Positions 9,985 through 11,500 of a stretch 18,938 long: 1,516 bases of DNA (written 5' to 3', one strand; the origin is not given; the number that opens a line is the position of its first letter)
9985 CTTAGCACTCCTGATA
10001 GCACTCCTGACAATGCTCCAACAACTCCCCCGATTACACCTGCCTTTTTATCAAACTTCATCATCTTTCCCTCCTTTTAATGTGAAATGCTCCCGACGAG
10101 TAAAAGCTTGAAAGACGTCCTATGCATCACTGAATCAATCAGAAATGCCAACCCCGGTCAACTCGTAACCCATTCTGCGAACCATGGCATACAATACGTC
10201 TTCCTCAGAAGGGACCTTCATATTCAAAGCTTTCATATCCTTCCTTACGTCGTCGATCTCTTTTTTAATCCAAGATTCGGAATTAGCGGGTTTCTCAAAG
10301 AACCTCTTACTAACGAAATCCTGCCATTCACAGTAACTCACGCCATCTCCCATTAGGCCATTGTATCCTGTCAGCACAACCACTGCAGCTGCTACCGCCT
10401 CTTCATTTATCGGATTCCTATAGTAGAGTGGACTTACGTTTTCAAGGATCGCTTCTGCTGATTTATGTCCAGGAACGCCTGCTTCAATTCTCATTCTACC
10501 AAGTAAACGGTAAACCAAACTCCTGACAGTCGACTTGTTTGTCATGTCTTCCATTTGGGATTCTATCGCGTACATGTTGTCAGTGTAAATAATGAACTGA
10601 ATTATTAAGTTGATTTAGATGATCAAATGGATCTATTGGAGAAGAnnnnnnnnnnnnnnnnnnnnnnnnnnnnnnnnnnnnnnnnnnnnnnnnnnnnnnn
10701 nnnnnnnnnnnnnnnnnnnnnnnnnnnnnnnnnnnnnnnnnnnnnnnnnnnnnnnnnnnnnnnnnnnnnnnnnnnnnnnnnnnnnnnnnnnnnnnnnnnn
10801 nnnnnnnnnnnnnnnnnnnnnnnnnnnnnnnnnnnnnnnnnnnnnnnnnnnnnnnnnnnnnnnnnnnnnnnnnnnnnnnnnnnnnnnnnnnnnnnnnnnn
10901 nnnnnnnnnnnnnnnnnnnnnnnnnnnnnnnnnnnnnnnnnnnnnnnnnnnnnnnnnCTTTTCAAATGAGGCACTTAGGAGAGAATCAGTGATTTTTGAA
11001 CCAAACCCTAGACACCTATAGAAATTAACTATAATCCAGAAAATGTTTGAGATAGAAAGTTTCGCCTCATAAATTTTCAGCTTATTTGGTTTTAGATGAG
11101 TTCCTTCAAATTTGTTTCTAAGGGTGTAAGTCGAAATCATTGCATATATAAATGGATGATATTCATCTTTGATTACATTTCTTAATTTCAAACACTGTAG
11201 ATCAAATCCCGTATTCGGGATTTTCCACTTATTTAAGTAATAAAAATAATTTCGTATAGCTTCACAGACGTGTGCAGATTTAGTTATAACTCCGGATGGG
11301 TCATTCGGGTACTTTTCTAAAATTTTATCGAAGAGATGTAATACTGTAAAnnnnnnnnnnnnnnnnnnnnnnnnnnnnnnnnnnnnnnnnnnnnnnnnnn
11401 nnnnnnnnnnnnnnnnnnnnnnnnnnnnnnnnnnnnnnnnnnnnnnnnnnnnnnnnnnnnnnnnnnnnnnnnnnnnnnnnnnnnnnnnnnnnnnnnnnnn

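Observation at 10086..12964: About 2.9 kb insertion at the 3' end of an intron-containing tRNA-Glu, flanked by a 13-bp direct repeat of the tRNA terminus, with three unknown genes and no integrase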

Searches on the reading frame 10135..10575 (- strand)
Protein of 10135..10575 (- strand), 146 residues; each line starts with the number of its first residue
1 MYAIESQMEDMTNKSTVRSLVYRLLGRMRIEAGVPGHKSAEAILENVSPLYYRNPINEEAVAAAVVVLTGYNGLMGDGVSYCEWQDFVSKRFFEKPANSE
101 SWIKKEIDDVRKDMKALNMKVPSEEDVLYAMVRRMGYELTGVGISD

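Call 8: search_protein_families(library=pfam, proteins=[window:10135-10575:-], max_evalue=1)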
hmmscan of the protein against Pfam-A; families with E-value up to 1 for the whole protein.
window:10135-10575:- (146 aa): 0 families

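Call 9: search_protein_families(library=padloc, proteins=[window:10135-10575:-], max_evalue=1)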
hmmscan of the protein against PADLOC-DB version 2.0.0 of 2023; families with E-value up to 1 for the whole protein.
window:10135-10575:- (146 aa): 0 families

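Call 10: search_protein_families(library=phrogs, proteins=[window:10135-10575:-], max_evalue=1)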
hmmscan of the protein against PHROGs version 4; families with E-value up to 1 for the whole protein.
window:10135-10575:- (146 aa): 2 families
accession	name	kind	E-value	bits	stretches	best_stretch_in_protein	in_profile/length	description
phrog_1259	-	tail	0.11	11.1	1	77-116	565-603/1179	baseplate hub subunit and tail lysozyme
phrog_19745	-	unknown function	0.24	12.8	1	65-132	27-93/145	-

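Call 11: find_encoding_contigs(protein=window:10135-10575:-, flank=10000, max_places=10)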
Protein window:10135-10575:- (146 aa): 1 contig read that carries it; 1 place shown.
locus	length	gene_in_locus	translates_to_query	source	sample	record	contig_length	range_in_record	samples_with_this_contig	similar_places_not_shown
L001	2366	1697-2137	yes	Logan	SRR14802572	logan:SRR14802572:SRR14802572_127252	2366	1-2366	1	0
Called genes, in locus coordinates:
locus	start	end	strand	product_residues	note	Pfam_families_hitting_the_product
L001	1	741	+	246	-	?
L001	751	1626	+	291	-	-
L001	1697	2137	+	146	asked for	-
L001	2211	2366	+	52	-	?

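Call 23: find_homologous_proteins(query=window:10135-10575:-, max_evalue=0.01)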
Query window:10135-10575:- (146 aa): 1 proteins with E <= 0.01 among 73 candidates.
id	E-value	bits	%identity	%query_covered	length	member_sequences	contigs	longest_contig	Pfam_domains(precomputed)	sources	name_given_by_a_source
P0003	2.0e-90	318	100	100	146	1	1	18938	-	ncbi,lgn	-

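Call 49: search_protein_families(library=ncbifam, proteins=[window:10135-10575:-], max_evalue=1)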
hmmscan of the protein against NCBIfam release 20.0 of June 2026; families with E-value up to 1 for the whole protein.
window:10135-10575:- (146 aa): 0 families

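Call 86: search_solved_structures(query=window:10135-10575:-, max_evalue=10)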
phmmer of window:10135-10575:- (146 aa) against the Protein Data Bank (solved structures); distinct sequences matched with E-value up to 10: 2.
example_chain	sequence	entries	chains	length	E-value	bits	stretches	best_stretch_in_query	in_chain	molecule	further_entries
1zs7_A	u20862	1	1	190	0.03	17.6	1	22-86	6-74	hypothetical protein APE0525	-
2cx0_A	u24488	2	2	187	0.032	17.4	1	22-86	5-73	hypothetical protein APE0525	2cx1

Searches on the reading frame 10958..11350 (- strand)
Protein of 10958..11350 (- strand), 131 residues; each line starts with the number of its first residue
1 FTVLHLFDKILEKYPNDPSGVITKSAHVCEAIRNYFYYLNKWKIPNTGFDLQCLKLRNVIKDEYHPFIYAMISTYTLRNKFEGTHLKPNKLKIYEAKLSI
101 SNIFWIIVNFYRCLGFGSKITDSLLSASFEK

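Call 83: search_protein_families(library=pfam, proteins=[window:10958-11350:-], max_evalue=10)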
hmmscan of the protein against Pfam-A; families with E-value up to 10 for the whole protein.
window:10958-11350:- (131 aa): 0 families
